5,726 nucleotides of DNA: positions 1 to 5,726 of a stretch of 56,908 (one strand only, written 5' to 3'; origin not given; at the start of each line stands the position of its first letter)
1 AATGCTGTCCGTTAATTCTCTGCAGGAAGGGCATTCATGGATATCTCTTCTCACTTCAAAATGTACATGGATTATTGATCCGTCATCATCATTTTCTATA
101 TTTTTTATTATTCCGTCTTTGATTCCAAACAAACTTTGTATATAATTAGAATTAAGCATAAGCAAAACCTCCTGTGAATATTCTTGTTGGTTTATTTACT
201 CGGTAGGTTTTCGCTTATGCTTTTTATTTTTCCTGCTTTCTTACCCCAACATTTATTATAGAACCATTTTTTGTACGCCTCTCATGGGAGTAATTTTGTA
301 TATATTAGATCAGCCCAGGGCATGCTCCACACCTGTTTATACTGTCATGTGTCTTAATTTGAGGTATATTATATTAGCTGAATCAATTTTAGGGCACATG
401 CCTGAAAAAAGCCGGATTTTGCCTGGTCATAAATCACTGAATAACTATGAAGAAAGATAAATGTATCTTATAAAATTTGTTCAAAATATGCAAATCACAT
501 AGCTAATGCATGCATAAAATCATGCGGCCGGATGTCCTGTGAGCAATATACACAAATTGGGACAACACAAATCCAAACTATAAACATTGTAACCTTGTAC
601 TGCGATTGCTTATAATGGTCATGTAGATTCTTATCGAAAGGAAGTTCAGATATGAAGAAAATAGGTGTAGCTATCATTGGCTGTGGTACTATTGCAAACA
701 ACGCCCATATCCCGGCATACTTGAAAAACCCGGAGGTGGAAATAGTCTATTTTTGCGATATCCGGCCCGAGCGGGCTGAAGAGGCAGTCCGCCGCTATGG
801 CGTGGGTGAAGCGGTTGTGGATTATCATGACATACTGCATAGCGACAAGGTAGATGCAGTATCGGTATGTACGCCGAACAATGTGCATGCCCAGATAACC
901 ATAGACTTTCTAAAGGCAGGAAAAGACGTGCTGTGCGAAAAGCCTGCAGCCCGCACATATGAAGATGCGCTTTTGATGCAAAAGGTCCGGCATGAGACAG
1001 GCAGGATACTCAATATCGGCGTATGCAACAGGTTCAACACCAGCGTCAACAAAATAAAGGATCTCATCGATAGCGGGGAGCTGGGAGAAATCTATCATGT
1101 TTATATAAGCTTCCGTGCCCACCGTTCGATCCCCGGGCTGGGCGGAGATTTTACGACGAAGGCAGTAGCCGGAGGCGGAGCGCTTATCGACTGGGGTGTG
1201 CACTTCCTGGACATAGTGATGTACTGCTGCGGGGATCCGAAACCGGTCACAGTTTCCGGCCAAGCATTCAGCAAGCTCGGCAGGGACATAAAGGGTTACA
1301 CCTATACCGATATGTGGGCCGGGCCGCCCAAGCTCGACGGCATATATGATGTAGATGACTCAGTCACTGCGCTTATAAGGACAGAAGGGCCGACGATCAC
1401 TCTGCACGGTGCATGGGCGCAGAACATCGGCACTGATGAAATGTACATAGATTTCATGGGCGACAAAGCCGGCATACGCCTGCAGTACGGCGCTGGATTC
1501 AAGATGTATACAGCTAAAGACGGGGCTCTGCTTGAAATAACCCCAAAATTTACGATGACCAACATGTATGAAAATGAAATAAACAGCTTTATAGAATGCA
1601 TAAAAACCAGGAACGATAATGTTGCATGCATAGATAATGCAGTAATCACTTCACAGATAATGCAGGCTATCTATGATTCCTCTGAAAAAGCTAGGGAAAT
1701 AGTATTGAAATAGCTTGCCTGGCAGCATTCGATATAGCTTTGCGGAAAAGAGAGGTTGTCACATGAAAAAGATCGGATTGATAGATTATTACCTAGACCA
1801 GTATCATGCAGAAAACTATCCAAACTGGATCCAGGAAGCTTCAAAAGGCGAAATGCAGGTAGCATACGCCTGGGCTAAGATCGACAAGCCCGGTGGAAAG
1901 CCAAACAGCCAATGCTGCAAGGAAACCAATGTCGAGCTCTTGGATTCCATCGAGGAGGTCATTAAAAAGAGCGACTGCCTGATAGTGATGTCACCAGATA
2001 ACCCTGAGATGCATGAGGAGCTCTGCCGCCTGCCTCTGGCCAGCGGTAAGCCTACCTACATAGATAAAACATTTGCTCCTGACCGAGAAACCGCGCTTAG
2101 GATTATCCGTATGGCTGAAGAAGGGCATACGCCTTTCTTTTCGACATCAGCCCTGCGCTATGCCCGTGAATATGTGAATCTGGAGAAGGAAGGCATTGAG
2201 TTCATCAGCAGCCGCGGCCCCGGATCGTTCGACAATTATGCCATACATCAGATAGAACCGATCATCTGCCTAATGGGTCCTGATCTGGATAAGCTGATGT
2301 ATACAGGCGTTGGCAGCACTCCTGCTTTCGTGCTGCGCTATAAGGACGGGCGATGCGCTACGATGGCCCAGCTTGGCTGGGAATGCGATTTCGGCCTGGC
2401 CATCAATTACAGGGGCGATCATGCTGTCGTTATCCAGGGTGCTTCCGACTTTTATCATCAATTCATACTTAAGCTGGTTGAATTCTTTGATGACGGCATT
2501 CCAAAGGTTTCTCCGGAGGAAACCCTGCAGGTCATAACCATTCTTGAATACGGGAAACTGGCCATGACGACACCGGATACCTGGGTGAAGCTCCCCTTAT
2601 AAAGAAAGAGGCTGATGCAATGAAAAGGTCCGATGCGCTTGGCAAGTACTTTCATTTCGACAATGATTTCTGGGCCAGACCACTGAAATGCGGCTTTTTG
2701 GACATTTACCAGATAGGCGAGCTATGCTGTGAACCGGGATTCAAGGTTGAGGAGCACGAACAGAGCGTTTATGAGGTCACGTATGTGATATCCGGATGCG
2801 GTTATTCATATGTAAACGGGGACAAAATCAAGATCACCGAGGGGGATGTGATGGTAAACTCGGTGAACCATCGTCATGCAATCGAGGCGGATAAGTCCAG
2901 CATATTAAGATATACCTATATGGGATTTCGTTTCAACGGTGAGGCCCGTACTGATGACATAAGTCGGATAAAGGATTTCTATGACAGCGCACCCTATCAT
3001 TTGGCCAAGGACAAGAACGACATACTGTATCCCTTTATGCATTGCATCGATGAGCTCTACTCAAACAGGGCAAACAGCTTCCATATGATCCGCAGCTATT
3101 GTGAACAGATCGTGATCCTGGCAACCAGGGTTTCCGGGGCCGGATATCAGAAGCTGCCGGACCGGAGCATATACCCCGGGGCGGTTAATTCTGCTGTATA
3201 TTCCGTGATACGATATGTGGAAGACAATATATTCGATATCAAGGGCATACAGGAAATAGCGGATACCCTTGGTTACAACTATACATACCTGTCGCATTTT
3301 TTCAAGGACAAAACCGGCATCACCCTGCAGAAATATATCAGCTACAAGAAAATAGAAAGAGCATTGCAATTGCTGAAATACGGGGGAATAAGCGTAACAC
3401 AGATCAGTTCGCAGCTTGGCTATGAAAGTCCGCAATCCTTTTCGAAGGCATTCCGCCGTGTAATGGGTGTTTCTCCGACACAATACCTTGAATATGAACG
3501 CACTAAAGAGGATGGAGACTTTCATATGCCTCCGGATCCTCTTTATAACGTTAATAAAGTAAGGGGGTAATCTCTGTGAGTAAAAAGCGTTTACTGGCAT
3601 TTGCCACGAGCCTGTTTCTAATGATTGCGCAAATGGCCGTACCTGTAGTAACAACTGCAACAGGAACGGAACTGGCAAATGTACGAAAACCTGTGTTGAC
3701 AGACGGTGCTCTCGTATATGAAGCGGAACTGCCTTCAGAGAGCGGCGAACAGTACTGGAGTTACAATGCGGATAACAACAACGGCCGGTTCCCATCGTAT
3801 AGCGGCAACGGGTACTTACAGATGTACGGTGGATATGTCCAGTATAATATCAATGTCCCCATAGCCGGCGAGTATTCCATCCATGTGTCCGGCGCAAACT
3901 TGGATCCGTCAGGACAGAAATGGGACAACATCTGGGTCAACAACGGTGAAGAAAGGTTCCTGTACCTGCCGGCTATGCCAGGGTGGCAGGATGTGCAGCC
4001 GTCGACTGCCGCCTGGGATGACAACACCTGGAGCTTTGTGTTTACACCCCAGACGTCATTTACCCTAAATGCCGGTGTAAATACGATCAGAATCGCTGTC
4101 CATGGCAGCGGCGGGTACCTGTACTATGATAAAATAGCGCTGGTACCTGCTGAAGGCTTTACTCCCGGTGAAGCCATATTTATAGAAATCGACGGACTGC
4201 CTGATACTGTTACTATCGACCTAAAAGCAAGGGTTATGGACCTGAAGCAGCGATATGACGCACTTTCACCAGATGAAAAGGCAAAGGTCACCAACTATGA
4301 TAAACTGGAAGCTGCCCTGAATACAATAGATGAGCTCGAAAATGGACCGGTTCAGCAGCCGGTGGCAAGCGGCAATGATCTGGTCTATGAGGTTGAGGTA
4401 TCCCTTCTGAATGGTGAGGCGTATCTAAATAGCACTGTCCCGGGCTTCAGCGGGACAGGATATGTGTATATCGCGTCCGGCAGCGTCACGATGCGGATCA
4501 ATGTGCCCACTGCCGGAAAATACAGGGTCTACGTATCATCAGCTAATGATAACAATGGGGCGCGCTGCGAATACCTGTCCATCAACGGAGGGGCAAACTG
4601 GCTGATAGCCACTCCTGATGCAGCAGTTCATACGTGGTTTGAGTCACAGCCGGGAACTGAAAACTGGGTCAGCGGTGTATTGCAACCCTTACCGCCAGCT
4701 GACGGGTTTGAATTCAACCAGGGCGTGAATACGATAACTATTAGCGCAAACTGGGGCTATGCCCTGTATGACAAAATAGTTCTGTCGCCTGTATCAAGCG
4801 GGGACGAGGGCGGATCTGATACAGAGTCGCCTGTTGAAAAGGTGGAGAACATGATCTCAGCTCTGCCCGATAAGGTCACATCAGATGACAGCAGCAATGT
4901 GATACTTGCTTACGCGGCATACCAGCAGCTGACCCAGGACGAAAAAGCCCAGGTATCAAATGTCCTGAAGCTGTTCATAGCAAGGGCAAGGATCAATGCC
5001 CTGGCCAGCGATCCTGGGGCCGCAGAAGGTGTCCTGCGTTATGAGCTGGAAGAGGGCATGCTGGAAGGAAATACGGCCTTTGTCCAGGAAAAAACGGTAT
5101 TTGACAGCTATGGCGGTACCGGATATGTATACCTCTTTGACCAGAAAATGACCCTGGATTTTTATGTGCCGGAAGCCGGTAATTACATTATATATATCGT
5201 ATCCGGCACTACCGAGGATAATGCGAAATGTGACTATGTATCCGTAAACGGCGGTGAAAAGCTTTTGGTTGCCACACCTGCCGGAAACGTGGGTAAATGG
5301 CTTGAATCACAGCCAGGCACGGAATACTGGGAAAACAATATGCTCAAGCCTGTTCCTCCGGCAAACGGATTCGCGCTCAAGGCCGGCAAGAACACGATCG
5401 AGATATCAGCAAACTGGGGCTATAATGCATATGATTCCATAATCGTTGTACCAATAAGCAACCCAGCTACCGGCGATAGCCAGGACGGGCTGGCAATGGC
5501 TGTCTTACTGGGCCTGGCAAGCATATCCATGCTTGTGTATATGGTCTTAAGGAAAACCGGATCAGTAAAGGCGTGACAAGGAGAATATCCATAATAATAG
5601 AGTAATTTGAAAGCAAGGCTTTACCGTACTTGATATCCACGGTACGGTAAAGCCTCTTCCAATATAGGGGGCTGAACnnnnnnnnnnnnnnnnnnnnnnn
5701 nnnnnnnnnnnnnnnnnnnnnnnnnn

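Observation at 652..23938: A ~23-kb co-directional glycan-utilisation locus whose extracellular components all belong to poorly characterised families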

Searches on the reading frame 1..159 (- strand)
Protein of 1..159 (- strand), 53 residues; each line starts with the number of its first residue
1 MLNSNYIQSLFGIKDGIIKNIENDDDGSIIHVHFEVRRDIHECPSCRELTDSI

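Call 72: search_protein_families(library=pfam, proteins=[window:1-159:-], max_evalue=0.01)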
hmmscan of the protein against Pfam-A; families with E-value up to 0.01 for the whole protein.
window:1-159:- (53 aa): 0 families

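Call 75: search_dna_similar(query=window:1-159:-, collection=plasmids, mode=protein, max_evalue=0.01, max_rows=8)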
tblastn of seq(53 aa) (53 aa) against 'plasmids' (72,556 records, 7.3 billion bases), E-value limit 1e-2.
No match.

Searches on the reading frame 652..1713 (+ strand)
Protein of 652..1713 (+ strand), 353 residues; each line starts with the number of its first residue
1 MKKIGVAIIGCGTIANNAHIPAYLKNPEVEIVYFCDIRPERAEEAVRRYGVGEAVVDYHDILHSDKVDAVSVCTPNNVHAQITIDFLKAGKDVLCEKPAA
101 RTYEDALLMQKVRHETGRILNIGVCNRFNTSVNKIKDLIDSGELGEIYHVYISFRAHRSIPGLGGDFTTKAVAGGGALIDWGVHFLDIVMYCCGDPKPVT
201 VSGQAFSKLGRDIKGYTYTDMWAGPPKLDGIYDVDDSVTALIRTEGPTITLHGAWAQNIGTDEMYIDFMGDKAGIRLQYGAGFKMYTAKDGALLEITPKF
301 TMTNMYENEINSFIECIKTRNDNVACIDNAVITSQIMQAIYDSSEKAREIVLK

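Call 3: search_protein_families(library=pfam, proteins=[window:652-1713:+], max_evalue=0.01)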
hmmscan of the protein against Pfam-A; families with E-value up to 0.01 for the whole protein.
window:652-1713:+ (353 aa): 5 families
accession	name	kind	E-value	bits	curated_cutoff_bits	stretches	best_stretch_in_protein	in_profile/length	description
PF01408.29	GFO_IDH_MocA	-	1.2e-26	94.2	24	1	4-122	1-118/120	Oxidoreductase family, NAD-binding Rossmann fold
PF22725.1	GFO_IDH_MocA_C3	-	2.6e-20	73.1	27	1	133-275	2-123/124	GFO/IDH/MocA C-terminal domain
PF02894.22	GFO_IDH_MocA_C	-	1.6e-11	44.8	22.9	1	136-349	1-215/218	Oxidoreductase family, C-terminal alpha/beta domain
PF03447.22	NAD_binding_3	-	0.0036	18.4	24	1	10-105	1-96/116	Homoserine dehydrogenase, NAD binding domain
PF01118.30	Semialdhyde_dh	-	0.0036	18.1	26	1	6-107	2-107/121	Semialdehyde dehydrogenase, NAD binding domain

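Call 14: search_protein_families(library=ncbifam, proteins=[window:652-1713:+], max_evalue=0.001)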
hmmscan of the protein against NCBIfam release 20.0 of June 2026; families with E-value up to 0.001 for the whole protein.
window:652-1713:+ (353 aa): 10 families
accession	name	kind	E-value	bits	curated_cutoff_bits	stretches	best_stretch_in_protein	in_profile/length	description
NF040723.1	UDP-GlcNAcDh_Arch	equivalog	2.3e-35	122.6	450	1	6-195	3-179/302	UDP-N-acetylglucosamine 3-dehydrogenase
TIGR04380.1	myo_inos_iolG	equivalog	4.1e-35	121.2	355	1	4-349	2-328/330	inositol 2-dehydrogenase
NF052479.1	LevoglcsnDh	equivalog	1.8e-31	109.2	650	1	1-262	1-273/386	levoglucosan dehydrogenase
NF041392.1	XylDh_Gfo6_Halo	equivalog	5.6e-22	78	350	1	3-153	16-169/350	D-xylose 1-dehydrogenase Gfo6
NF052679.1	InsChiInosDhIolG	equivalog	3.6e-19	69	540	1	4-170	3-167/343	bifunctional inositol 2-dehydrogenase/D-chiro-inositol 1-dehydrogenase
NF008607.0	PRK11579.1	subfamily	3.4e-18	65.7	330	1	3-202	4-198/346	oxidoreductase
NF007574.0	PRK10206.1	equivalog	1.3e-17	63.9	352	1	4-200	3-194/345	oxidoreductase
NF058563.1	BT_2159_fam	equivalog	2.5e-17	63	650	1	4-194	1-184/350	disaccharide 3-dehydrogenase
NF058561.1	BT_2158_fam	equivalog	1.9e-14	53.1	750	1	4-151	36-181/487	glycoside 3-dehydrogenase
NF009830.0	PRK13304.1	equivalog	8.3e-07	28.7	267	1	6-95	4-90/265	aspartate dehydrogenase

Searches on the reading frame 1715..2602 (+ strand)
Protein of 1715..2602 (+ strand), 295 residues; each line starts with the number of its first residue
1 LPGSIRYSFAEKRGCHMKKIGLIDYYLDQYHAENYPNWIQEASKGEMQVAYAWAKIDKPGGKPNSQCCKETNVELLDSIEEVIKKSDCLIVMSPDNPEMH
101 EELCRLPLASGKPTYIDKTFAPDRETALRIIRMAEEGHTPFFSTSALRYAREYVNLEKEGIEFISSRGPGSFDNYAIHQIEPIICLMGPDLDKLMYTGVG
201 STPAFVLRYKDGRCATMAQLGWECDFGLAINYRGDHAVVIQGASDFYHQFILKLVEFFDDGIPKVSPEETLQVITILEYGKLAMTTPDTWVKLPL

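Call 3: search_protein_families(library=pfam, proteins=[window:1715-2602:+], max_evalue=0.01)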
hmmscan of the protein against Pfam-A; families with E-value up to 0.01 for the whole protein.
window:1715-2602:+ (295 aa): 2 families
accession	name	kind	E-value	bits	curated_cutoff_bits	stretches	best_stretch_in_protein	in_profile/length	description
PF01408.29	GFO_IDH_MocA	-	2e-05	25.7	24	1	56-138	31-113/120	Oxidoreductase family, NAD-binding Rossmann fold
PF14871.12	GHL6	-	0.0082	16.8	35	0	18-87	59-124/132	Hypothetical glycosyl hydrolase 6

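Call 14: search_protein_families(library=ncbifam, proteins=[window:1715-2602:+], max_evalue=0.001)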
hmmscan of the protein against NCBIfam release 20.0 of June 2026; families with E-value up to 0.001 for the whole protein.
window:1715-2602:+ (295 aa): 0 families

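Call 55: search_solved_structures(query=window:1715-2602:+, max_evalue=1)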
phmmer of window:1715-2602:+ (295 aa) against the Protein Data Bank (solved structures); distinct sequences matched with E-value up to 1: 8.
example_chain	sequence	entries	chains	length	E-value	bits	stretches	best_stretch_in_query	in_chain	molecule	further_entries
3uuw_A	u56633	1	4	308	0.00066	22.6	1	63-163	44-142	Putative oxidoreductase with NAD(P)-binding Rossmann-fold domain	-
3e82_A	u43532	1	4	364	0.0061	19.4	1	75-154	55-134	Putative oxidoreductase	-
3db2_A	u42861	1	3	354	0.016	18.1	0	170-237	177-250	putative NADPH-dependent oxidoreductase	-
8w9s_A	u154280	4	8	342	0.035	16.9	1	66-158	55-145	NADH-dependent dihydrogenase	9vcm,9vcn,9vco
3f4l_A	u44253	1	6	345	0.049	16.5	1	54-135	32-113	Putative oxidoreductase yhhX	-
8erh_A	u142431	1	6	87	0.51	13.1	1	237-271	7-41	capsid protein p24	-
2ho5_A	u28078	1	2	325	0.85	12.4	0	68-150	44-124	Oxidoreductase, Gfo/Idh/MocA family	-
4iq0_A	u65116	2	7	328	0.86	12.4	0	68-150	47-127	Oxidoreductase, Gfo/Idh/MocA family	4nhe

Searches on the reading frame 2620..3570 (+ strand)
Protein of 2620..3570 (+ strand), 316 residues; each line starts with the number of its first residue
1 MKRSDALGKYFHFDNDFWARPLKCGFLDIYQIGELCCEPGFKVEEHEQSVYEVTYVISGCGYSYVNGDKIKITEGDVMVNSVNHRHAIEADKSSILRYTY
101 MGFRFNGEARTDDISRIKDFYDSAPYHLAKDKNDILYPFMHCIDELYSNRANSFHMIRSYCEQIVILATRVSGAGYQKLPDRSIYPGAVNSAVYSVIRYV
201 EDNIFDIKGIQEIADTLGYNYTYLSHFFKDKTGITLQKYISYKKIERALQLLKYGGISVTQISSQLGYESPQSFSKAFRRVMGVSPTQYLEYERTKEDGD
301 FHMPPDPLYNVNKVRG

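Call 3: search_protein_families(library=pfam, proteins=[window:2620-3570:+], max_evalue=0.01)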
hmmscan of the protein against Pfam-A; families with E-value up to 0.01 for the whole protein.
window:2620-3570:+ (316 aa): 4 families
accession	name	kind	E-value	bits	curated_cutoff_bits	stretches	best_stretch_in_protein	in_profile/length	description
PF12833.13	HTH_18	-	6.7e-21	74.8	33.6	1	213-291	1-79/80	Helix-turn-helix domain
PF00165.29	HTH_AraC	-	4e-17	62.3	26.6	2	256-290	8-41/42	Bacterial regulatory helix-turn-helix proteins, AraC family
PF02311.25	AraC_binding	-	6.2e-08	32.9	21.1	1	37-146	10-116/135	AraC-like ligand binding domain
PF07883.17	Cupin_2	-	3.6e-06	27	27.2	1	38-98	6-66/70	Cupin domain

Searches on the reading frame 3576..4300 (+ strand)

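Call 86: search_protein_families(library=pfam, proteins=[window:3576-4300:+], max_evalue=1)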
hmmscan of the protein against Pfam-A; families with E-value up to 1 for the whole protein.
window:3576-4300:+ (241 aa): 4 families
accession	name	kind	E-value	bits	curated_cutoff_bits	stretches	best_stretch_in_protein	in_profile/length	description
PF16990.11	CBM_35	-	1e-06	29.5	28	1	61-122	8-70/121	Carbohydrate binding module (family 35)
PF21199.3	LAMININ_IV_B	-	0.00096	19.1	27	1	46-119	3-74/210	Laminin IV type B domain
PF03422.21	CBM_6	-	0.03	15.1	28.9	1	84-183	30-116/125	Carbohydrate binding module (family 6)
PF08452.15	DNAP_B_exo_N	-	0.26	11.2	21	1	122-131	11-20/22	DNA polymerase family B exonuclease domain, N-terminal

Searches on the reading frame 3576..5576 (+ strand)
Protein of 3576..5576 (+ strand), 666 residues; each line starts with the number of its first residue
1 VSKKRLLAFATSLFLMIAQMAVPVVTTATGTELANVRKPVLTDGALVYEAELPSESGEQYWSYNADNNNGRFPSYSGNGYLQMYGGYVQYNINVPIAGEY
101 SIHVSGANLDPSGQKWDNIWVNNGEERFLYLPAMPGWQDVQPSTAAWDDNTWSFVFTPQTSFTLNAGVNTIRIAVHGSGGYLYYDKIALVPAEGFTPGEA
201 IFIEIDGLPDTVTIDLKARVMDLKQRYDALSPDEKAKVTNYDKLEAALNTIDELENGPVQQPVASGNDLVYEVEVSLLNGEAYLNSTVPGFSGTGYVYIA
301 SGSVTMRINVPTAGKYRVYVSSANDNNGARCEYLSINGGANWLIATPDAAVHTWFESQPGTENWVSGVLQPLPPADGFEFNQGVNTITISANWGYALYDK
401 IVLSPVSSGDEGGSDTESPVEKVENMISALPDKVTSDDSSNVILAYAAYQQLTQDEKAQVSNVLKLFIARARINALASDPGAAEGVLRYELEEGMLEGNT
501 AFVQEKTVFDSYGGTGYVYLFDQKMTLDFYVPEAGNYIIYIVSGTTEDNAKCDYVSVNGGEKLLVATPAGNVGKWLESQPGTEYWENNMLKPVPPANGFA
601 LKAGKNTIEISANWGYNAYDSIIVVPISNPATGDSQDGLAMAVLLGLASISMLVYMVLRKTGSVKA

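Call 3: search_protein_families(library=pfam, proteins=[window:3576-5576:+], max_evalue=0.01)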
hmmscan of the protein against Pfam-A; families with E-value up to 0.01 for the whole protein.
window:3576-5576:+ (666 aa): 3 families
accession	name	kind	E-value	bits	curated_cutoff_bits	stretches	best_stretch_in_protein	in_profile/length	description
PF16990.11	CBM_35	-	3.3e-19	69.8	28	2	270-340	2-73/121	Carbohydrate binding module (family 35)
PF23265.1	Ig-like_KY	-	0.00026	21.6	27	0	520-553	76-109/129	KY-like, immunoglobulin-like domain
PF21199.3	LAMININ_IV_B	-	0.0013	18.7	27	1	46-119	3-74/210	Laminin IV type B domain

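Call 14: search_protein_families(library=ncbifam, proteins=[window:3576-5576:+], max_evalue=0.001)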
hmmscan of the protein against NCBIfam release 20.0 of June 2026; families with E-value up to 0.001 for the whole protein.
window:3576-5576:+ (666 aa): 0 families
